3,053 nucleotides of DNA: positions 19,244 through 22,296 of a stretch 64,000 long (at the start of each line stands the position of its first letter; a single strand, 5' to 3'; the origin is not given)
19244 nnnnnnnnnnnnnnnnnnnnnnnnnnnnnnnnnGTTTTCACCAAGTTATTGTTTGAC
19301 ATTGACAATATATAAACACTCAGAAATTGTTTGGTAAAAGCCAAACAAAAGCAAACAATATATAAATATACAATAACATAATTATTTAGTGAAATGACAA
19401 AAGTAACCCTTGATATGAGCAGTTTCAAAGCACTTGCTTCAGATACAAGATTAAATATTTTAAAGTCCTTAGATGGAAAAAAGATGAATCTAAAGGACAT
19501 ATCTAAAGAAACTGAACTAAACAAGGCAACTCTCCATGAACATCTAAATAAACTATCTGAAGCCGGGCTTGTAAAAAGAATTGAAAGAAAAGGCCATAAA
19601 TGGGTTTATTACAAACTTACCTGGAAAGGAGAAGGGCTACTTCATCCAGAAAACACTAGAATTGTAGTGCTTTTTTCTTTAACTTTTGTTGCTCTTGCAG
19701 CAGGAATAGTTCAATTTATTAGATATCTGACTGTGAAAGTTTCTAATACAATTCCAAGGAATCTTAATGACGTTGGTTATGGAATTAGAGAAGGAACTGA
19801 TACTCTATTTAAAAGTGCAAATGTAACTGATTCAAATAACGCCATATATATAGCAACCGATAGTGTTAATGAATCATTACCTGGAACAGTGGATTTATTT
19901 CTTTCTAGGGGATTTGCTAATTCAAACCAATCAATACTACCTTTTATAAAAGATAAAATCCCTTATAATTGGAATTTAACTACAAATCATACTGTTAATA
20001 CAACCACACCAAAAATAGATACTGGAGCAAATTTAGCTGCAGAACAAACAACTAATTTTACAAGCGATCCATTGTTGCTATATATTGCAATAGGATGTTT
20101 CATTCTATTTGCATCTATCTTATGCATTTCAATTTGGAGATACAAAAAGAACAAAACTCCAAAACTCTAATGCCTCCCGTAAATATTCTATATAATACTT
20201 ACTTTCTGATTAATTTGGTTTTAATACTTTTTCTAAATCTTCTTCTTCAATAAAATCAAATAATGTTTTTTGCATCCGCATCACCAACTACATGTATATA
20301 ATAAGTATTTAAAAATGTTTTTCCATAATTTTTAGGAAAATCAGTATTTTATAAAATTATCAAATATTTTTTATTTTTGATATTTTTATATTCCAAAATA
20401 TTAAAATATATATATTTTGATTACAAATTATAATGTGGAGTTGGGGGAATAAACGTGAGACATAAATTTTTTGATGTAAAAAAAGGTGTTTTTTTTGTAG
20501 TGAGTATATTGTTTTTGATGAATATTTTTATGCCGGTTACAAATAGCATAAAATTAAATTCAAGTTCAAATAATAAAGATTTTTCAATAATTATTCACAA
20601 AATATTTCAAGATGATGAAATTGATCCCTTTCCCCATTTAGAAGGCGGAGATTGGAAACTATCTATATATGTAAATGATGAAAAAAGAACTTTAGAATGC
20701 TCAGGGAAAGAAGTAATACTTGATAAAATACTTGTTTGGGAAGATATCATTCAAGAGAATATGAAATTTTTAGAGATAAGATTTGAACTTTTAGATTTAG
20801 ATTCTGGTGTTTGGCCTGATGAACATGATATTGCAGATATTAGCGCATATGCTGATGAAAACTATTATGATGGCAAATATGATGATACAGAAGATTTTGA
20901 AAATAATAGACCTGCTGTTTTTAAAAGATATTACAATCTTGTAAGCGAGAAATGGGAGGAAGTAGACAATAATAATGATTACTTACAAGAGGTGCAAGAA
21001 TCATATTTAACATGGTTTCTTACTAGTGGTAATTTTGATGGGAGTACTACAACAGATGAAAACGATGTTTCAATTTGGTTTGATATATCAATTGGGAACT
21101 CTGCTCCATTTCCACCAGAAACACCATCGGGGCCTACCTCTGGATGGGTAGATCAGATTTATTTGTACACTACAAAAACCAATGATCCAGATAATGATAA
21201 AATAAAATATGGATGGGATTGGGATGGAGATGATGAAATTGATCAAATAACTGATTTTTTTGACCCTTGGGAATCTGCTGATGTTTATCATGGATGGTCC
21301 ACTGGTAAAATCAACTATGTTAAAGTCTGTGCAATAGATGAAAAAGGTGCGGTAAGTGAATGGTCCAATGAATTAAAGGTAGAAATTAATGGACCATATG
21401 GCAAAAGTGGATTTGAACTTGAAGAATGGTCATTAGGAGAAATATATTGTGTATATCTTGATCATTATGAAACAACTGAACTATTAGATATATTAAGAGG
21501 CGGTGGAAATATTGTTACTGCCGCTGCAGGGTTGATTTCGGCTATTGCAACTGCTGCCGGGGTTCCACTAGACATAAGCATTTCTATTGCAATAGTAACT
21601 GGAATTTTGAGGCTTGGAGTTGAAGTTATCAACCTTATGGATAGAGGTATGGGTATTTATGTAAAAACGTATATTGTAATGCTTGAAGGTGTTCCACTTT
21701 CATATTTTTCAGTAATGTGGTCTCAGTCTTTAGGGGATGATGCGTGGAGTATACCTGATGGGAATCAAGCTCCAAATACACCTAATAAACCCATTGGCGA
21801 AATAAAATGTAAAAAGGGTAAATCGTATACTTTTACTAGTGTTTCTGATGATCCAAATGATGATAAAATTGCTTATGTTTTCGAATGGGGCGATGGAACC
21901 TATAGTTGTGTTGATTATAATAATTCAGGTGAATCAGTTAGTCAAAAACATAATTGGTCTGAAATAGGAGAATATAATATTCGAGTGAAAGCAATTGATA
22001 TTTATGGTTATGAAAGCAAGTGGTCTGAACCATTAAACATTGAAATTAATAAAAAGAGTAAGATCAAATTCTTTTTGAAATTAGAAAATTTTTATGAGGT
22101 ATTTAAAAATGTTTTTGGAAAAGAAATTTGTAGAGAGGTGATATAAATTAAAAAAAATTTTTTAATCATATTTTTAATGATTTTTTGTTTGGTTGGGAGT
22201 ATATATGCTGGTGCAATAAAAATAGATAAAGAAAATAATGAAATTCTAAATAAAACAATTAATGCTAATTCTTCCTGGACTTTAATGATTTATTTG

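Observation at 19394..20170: Membrane-embedded ArsR-type HTH protein with an N-glycosylation-rich extracellular loop, directly upstream of the secreted PKD/C11 gene cluster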

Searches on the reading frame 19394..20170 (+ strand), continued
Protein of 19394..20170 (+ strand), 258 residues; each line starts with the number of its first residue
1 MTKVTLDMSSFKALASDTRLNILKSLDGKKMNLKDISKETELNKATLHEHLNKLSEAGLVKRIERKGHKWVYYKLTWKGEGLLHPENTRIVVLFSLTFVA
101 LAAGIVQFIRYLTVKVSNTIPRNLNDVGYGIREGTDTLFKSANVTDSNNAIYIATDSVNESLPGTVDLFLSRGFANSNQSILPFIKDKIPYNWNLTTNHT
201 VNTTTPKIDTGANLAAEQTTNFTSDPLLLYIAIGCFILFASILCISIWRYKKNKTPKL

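Call 62: find_encoding_contigs(protein=P0164, flank=1500, max_places=3)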
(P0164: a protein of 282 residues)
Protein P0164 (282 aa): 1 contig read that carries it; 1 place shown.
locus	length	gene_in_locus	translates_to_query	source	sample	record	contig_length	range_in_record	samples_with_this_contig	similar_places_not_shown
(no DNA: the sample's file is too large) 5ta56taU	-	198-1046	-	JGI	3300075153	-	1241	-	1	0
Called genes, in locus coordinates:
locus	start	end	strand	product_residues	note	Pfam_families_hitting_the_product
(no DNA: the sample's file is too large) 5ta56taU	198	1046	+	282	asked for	PF01022:HTH_5, PF12840:HTH_20, PF09339:HTH_IclR (faint)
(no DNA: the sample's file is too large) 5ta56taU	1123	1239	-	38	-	?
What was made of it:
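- Tried and rejected: One paralogue locus (P0164) had no DNA available (call 62).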

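Call 63: find_encoding_contigs(protein=P0155, flank=1500, max_places=3)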
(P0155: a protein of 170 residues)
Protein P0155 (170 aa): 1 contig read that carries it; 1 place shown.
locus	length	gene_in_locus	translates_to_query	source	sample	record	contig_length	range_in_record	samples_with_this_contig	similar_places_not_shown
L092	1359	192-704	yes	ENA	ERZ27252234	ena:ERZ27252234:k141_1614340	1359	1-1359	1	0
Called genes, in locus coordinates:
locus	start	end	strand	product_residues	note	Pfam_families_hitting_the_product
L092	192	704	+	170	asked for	PF25212:HVO_A0114 (weak), PF01022:HTH_5, PF12840:HTH_20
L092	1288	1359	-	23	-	?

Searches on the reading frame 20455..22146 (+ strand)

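Call 3: search_protein_families(library=pfam, proteins=[window:20455-22146:+], max_evalue=0.01)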
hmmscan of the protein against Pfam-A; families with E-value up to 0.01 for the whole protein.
window:20455-22146:+ (563 aa): 2 families
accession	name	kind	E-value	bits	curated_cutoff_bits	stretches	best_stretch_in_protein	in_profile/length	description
PF18911.6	PKD_4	-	5.2e-05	23.6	27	1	451-524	13-78/85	PKD domain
PF00801.26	PKD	-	0.0012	19.2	23.5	1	454-521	13-73/80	PKD domain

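Call 4: search_protein_families(library=ncbifam, proteins=[window:20455-22146:+], max_evalue=0.01)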
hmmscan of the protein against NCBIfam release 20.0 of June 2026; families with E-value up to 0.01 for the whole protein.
window:20455-22146:+ (563 aa): 1 family
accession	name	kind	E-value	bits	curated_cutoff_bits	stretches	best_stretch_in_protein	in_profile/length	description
NF058578.1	CPR_pilus_PamR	equivalog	0.0071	15.2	300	0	475-518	184-227/297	pilus system RbmA-like protein PamR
